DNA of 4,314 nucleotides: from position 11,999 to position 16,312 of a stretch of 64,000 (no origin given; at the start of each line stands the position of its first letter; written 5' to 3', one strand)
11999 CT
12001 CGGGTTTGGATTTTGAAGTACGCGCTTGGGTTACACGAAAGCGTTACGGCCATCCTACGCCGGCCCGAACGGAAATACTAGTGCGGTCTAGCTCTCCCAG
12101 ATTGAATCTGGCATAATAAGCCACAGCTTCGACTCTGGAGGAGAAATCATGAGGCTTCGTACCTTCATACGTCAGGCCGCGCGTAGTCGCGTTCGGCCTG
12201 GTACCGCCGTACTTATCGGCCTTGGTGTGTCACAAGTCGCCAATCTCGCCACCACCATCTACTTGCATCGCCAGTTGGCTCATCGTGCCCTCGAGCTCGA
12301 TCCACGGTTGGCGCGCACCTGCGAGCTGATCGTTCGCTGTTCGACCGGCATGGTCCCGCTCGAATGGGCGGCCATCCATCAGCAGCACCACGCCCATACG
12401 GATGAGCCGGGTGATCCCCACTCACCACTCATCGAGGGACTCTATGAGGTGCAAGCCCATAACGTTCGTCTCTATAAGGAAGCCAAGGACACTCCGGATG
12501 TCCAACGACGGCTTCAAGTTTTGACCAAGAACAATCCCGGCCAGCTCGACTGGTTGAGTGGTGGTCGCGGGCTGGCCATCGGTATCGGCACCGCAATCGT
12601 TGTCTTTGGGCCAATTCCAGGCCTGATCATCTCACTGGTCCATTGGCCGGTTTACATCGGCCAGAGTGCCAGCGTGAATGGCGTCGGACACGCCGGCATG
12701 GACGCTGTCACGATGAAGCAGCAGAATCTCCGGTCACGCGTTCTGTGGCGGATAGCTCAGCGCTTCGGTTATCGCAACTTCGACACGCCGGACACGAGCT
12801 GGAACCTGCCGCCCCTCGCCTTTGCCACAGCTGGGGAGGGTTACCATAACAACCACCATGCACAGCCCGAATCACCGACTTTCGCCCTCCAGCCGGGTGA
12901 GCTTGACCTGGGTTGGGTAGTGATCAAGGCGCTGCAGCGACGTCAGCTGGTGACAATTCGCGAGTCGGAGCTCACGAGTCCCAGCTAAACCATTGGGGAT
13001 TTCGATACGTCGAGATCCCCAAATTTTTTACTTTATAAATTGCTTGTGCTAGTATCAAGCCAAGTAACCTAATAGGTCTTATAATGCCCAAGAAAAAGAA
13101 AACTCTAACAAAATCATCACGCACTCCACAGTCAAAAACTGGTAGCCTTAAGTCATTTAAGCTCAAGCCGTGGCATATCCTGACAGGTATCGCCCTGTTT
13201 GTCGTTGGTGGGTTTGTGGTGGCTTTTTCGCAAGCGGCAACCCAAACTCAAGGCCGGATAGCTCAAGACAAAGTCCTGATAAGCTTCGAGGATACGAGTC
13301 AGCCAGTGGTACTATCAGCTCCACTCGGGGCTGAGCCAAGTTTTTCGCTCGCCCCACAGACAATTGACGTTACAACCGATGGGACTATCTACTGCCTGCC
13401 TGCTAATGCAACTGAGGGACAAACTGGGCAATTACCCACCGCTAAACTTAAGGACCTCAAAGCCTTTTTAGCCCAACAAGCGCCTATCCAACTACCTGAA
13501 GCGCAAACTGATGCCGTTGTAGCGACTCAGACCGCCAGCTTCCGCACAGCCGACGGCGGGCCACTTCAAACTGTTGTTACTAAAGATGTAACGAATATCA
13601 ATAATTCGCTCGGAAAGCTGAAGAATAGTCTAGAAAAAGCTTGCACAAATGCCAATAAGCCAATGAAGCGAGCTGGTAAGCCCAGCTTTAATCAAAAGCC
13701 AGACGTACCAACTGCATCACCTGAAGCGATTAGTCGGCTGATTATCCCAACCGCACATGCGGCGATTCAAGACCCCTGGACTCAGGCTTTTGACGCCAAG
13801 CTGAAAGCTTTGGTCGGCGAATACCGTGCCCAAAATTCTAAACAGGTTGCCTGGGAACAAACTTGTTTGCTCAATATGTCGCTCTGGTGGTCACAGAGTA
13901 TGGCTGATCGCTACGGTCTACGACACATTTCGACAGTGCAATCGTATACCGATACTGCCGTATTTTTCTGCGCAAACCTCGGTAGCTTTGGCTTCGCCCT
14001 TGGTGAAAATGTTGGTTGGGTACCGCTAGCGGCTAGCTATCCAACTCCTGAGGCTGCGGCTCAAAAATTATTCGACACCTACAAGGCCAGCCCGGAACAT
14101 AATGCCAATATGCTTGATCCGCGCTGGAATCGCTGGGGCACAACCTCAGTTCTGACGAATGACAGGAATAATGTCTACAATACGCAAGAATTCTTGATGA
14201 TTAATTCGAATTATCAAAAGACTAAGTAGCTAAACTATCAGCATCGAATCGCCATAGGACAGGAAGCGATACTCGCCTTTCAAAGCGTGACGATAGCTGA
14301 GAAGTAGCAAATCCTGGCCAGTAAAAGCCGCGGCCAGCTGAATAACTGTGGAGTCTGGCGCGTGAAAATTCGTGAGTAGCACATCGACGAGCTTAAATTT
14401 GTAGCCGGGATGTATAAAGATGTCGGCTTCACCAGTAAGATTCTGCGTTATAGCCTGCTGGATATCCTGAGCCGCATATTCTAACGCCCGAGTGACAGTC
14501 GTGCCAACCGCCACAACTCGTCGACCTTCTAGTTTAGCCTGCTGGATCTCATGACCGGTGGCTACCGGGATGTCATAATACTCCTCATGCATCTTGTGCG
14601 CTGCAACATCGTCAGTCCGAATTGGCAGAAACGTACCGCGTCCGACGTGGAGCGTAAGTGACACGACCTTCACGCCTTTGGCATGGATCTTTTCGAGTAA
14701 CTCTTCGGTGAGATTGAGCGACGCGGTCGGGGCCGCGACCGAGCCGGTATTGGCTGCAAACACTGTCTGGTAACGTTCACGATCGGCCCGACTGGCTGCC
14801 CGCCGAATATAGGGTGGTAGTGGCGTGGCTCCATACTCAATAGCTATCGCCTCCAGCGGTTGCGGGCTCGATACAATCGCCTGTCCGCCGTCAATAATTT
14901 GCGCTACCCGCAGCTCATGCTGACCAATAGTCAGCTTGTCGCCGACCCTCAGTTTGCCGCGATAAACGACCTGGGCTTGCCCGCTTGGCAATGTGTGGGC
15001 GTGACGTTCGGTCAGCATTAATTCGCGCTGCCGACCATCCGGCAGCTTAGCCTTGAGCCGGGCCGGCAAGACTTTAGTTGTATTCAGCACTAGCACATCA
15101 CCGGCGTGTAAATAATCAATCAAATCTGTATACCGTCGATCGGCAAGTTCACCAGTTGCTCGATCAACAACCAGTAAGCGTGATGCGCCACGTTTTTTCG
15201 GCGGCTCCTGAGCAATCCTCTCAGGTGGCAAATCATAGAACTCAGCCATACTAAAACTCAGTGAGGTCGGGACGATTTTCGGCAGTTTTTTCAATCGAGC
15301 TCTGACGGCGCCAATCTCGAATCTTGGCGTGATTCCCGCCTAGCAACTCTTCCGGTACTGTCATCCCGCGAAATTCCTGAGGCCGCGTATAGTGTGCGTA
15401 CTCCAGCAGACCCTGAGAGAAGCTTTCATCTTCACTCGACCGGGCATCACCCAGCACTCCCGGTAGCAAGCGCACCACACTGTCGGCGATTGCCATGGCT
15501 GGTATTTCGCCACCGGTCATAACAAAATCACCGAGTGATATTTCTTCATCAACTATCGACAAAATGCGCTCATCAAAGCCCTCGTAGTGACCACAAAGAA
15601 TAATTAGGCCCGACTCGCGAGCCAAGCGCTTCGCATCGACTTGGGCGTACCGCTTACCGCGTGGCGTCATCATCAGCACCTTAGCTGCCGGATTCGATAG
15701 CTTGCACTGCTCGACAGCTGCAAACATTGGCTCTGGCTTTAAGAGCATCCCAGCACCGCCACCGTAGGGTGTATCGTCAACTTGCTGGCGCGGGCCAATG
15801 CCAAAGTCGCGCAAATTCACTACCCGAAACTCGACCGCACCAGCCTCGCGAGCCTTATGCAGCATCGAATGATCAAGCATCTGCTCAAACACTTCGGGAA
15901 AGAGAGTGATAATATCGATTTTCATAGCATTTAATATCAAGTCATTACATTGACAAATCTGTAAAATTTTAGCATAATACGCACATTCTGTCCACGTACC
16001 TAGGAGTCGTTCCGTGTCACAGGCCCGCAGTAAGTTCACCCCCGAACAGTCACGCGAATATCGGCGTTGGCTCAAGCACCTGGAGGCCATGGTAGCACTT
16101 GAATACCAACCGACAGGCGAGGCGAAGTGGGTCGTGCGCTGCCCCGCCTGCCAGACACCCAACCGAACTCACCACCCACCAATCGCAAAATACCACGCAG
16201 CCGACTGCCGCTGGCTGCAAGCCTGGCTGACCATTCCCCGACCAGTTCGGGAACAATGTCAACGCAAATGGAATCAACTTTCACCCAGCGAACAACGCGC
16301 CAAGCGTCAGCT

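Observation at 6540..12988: Concentration of lipid-scavenging and remodelling enzymes in a reduced genome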

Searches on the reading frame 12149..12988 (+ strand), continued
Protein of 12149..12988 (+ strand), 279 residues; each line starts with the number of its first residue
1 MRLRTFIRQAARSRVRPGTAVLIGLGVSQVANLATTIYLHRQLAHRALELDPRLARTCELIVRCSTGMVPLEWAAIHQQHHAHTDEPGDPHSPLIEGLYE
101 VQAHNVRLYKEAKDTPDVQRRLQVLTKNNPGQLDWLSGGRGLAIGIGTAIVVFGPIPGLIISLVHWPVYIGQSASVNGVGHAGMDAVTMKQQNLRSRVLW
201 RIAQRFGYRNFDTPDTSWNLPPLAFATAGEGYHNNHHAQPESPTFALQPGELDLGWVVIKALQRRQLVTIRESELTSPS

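Call 70: find_related_loci(query=A6, collection=metagenome_contigs, flank=6000)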
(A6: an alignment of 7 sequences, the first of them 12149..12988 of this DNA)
Query A6 (279 aa) in metagenome_contigs; peptide patterns used: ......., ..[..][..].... (x = any residue, [..] = any of these).
600 stretches matched a pattern (row limit reached: there are more); 346 encode a relative of the query (tblastn E <= 1e-3); the best 80 are kept; 80 distinct loci.
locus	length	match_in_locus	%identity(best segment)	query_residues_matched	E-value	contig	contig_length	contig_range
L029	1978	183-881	40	19-275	5e-54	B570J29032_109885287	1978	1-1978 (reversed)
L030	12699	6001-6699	40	19-275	3e-52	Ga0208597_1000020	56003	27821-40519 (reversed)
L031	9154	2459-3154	41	20-275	6e-52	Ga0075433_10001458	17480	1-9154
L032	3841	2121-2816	40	20-275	4e-51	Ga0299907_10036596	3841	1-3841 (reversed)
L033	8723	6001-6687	41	19-271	1e-50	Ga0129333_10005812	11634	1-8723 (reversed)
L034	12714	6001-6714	41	20-279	1e-50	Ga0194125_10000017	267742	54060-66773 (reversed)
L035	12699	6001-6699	38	19-275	1e-50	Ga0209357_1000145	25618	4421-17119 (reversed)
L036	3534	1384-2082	38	19-275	3e-50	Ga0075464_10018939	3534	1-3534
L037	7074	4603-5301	38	19-275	2e-48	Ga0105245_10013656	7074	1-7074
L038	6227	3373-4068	41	19-274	4e-48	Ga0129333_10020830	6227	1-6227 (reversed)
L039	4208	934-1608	38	27-275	5e-48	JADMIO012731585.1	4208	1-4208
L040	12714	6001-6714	38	20-279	2e-48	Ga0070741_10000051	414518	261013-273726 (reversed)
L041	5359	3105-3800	39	19-274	3e-48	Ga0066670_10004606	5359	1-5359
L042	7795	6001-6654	39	19-260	6e-48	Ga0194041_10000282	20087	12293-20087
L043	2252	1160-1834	39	27-275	2e-47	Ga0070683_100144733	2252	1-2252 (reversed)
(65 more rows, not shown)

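Call 76: predict_structure(alignment_id=A5)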
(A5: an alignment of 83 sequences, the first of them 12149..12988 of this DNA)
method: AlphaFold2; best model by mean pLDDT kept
length: 279 residues; sequences in the alignment: 83
mean_pLDDT: 95.7   pTM: 0.91
mean pLDDT of the five models: 95.7, 95.2, 95.2, 95.0, 94.9
residues with pLDDT >= 90: 258; 70-90: 13; 50-70: 7; < 50: 1
segments of 3 or more residues with pLDDT < 50: none
pLDDT, mean of each block of 10 residues (from residue 1): 81 92 98 98 98 98 98 98 98 98 97 98 96 95 98 96 98 98 97 98 98 98 98 98 97 98 98 61
secondary structure, 60 per line:
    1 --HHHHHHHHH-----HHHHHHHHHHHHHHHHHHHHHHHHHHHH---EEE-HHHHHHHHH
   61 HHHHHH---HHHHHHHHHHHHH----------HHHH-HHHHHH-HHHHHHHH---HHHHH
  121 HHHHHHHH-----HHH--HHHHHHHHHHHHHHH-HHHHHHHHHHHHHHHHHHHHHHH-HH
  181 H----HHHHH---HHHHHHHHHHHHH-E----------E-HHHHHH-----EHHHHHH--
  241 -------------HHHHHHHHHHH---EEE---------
elements in order: H3-11 H17-44 E48-50 H52-66 H70-82 H93-96 H98-103 H105-112 H116-128 H139-153 H155-177 H186-190 H194-206 H221-226 H233-238 H254-264 E268-270
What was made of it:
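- On Membrane fatty-acid desaturase, SCD/DesA (Δ9, 'first desaturase') type: Model pLDDT is 95.7 (call 76).
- Closest known: Stearoyl-CoA desaturase 1. Different: The first transmembrane helix of SCD1 appears to be replaced by a short basic amphipathic helix (call 76, my reading).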

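Call 100: search_protein_families(library=pfam, proteins=[L022:8906-9628:-, L022:15227-16579:-, L025:277-1785:+], max_evalue=0.001)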
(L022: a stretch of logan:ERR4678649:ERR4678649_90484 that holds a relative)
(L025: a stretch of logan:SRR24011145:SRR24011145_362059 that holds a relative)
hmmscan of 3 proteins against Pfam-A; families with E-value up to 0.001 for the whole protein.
L022:8906-9628:- (240 aa): 0 families

L022:15227-16579:- (450 aa): 0 families

L025:277-1785:+ (502 aa): 3 families
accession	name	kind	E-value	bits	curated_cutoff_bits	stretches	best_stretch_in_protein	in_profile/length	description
PF00041.27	fn3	-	5.2e-05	23.8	25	1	365-445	6-78/84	Fibronectin type III domain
PF25059.1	FN3_DSCAM-DSCAML_C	-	7.1e-05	23.5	39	1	389-437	19-65/89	DSCAM/DSCAML C-terminal Fn3-like domain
PF05342.19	Peptidase_M26_N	-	0.00044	20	27.7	1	54-154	147-248/250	M26 IgA1-specific Metallo-endopeptidase N-terminal region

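Call 105: search_protein_families(library=ncbifam, proteins=[L022:776-2362:+], max_evalue=0.001)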
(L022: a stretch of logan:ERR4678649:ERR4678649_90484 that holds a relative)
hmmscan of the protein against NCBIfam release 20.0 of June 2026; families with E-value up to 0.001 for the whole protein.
L022:776-2362:+ (528 aa): 42 families (the best 25 are shown)
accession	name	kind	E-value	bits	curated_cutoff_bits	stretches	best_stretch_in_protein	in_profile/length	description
TIGR00711.1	efflux_EmrB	subfamily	3.4e-52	177.8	230.2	1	7-502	4-465/485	DHA2 family efflux MFS transporter permease subunit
NF000031.1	MFS_efflux_LmrA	exception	3.3e-32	111.8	850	1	3-431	29-437/484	lincomycin efflux MFS transporter Lmr(A)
NF011571.1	PRK14995.1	subfamily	7.4e-31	107.4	701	1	2-473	3-450/493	SmvA family efflux MFS transporter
NF000391.1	EmrB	exception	3.4e-26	92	925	1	9-433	15-420/501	multidrug efflux MFS transporter permease subunit EmrB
NF000025.1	MFS_efflux_tcmA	exception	1.7e-24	86.5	999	1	4-439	25-439/538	tetracenomycin C efflux MFS transporter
NF033896.2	MFS_LfrA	equivalog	2.7e-24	85.6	825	1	2-438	17-431/504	efflux MFS transporter LfrA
NF012169.0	qepA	equivalog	2.5e-23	82.5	1075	1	2-433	18-424/511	fluoroquinolone efflux MFS transporter QepA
TIGR00710.1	efflux_Bcr_CflA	subfamily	8.4e-23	81.4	200.9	1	7-188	7-187/385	Bcr/CflA family efflux MFS transporter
NF040895.2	MFS_effux_SdrM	equivalog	7.3e-21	74.8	550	2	2-215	3-217/441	multidrug efflux MFS transporter SdrM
NF012180.1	tet_MFS_43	exception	8.4e-21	74.5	999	1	4-440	20-435/484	tetracycline efflux MFS transporter Tet(43)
NF000089.1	qac_MFS_AB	exception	2.4e-19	69.5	900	1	2-519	16-505/514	QacA/B family quaternary ammonium compound efflux MFS transporter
NF012175.1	tet_MFS_L_K_45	equivalog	1.4e-18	66.9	650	1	10-205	5-199/444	Tet(L)/Tet(K)/Tet(45) family tetracycline efflux MFS transporter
NF012185.0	tet_MFS_L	exception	3.9e-17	62.3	925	1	7-205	16-213/457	tetracycline efflux MFS transporter Tet(L)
NF000060.1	MFS_efflux_LmrB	exception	3.8e-16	59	800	1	10-435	22-427/479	lincomycin efflux MFS transporter Lmr(B)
NF007799.0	PRK10504.1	subfamily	5.4e-16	58.5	426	1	7-427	12-409/471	multidrug transporter subunit MdtD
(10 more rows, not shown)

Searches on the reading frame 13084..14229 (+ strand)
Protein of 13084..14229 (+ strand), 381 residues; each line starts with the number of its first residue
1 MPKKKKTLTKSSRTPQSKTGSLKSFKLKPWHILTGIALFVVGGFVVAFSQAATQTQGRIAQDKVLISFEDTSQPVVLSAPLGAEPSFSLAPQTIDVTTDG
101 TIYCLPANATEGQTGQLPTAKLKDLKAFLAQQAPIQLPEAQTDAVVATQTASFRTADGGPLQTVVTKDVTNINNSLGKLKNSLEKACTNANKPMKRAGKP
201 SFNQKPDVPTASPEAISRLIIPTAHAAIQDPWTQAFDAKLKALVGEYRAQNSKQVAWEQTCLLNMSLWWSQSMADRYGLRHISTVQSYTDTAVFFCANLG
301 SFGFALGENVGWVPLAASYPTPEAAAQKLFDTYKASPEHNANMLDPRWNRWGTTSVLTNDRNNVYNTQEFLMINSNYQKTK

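Call 3: search_protein_families(library=pfam, proteins=[window:13084-14229:+], max_evalue=0.01)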
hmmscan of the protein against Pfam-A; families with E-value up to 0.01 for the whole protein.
window:13084-14229:+ (381 aa): 0 families

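Call 4: search_protein_families(library=ncbifam, proteins=[window:13084-14229:+], max_evalue=0.01)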
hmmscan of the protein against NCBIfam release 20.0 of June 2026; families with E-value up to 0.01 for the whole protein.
window:13084-14229:+ (381 aa): 1 family
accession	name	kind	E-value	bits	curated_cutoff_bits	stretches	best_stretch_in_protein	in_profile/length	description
TIGR02909.1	spore_YkwD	subfamily_domain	0.00077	19.4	171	1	236-370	4-125/127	uncharacterized protein, YkwD family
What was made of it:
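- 13084..14229 (+): Membrane-anchored protein with a C-terminal CAP/YkwD-like domain. It lies downstream of the desaturase in four lineages. NCBIfam YkwD E 7.7e-4 (call 4).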

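Call 82: search_solved_structures(query=window:13084-14229:+, max_evalue=1, show_alignments=1)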
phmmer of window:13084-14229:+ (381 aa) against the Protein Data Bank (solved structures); distinct sequences matched with E-value up to 1: 0.

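Call 85: search_solved_structures(query=A7, max_evalue=1, show_alignments=1)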
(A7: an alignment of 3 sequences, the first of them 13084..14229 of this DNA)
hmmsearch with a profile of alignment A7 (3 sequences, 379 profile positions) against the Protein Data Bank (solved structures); distinct sequences matched with E-value up to 1: 2.
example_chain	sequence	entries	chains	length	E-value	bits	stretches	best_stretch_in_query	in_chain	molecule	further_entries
9mgz_I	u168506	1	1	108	0.57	12.6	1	177-237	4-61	Photosystem I reaction center subunit VIII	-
9mh1_I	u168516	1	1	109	0.59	12.6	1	177-237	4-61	Photosystem I reaction center subunit VIII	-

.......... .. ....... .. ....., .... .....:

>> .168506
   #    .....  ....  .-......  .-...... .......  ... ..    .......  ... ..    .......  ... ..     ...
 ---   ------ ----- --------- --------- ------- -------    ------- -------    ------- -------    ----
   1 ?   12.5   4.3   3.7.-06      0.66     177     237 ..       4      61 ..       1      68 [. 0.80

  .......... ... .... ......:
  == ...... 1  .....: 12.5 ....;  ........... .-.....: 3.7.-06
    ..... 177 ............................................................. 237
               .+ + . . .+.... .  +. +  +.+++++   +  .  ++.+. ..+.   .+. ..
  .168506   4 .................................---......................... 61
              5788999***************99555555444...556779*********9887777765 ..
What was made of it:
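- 13084..14229 (+): No PDB sequence hit (calls 82, 85).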

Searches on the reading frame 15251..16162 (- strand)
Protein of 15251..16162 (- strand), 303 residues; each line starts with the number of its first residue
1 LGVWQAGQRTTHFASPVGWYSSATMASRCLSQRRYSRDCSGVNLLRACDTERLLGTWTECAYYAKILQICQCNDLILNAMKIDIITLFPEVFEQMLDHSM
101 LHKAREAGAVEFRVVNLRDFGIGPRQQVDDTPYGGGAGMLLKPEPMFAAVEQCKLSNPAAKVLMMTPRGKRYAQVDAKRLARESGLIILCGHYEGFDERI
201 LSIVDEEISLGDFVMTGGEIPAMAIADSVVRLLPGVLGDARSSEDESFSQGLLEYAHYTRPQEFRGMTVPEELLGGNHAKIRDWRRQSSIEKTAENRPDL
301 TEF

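Call 94: search_protein_families(library=pfam, proteins=[window:15251-16162:-], max_evalue=0.01)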
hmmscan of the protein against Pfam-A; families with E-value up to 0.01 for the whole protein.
window:15251-16162:- (303 aa): 1 family
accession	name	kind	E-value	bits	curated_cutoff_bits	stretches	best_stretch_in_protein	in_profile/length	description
PF01746.26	tRNA_m1G_MT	-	4.6e-61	206.4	27.3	1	102-298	2-195/195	tRNA (Guanine-1)-methyltransferase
